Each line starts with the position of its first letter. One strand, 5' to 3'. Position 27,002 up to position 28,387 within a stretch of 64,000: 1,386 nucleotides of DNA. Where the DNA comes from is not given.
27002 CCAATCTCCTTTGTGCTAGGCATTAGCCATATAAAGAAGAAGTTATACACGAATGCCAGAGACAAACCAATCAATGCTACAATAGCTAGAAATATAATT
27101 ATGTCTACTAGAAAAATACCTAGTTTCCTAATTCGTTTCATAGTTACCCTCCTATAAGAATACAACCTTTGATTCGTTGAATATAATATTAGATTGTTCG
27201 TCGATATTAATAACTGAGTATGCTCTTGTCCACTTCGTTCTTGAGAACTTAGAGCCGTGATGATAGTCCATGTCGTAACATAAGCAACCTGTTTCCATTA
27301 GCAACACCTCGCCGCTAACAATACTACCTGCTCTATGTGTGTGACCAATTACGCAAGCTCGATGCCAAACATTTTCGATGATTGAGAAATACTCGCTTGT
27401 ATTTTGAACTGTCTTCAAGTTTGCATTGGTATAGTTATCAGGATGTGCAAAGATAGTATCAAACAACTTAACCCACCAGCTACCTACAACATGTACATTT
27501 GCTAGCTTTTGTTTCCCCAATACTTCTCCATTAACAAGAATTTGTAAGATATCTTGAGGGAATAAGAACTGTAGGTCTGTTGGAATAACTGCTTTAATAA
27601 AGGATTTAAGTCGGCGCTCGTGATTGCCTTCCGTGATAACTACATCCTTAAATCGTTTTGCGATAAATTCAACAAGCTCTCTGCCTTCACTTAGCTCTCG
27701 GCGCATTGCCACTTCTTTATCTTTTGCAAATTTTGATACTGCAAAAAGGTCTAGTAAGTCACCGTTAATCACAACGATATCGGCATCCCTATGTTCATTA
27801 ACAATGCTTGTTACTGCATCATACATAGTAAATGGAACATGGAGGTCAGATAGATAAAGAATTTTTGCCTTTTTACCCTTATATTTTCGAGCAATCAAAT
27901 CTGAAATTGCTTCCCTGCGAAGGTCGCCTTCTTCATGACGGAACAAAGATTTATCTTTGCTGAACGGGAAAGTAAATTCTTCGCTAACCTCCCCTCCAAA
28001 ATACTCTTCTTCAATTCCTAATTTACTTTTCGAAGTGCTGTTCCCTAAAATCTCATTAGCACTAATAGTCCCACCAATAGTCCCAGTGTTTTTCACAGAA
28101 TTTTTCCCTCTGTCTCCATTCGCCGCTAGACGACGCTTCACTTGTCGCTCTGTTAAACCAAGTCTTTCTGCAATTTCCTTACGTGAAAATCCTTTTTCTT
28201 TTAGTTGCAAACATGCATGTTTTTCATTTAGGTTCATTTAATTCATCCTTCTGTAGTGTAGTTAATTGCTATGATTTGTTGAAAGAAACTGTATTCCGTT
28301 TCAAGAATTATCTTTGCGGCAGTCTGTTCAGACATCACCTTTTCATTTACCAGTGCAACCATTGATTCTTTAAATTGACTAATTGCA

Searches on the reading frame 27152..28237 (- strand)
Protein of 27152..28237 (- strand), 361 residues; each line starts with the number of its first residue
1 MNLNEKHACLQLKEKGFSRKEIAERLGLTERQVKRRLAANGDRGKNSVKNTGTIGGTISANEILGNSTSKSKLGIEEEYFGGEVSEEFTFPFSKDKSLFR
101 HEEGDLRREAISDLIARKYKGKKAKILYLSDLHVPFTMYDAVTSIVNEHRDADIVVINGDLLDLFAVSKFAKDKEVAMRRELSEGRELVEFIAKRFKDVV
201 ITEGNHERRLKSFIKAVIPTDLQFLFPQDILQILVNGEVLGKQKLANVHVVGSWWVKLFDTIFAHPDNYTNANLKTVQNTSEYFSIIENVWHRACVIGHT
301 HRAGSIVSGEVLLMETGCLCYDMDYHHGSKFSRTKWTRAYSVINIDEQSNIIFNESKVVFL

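Call 28: search_protein_families(library=phrogs, proteins=[window:27152-28237:-], max_evalue=0.00001)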
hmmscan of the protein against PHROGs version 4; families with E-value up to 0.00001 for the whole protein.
window:27152-28237:- (361 aa): 4 families
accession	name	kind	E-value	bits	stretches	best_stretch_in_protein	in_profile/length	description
phrog_221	-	other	4e-20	73.4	1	102-348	87-339/367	metallo-phosphoesterase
phrog_7339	-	DNA, RNA and nucleotide metabolism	1.5e-11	45.1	1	107-303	13-201/263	DNA repair exonuclease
phrog_1649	-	other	1.4e-09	38.1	1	120-211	32-108/308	metallo-phosphoesterase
phrog_20266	-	other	1.8e-07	31.3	1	148-220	201-277/450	metallo-phosphoesterase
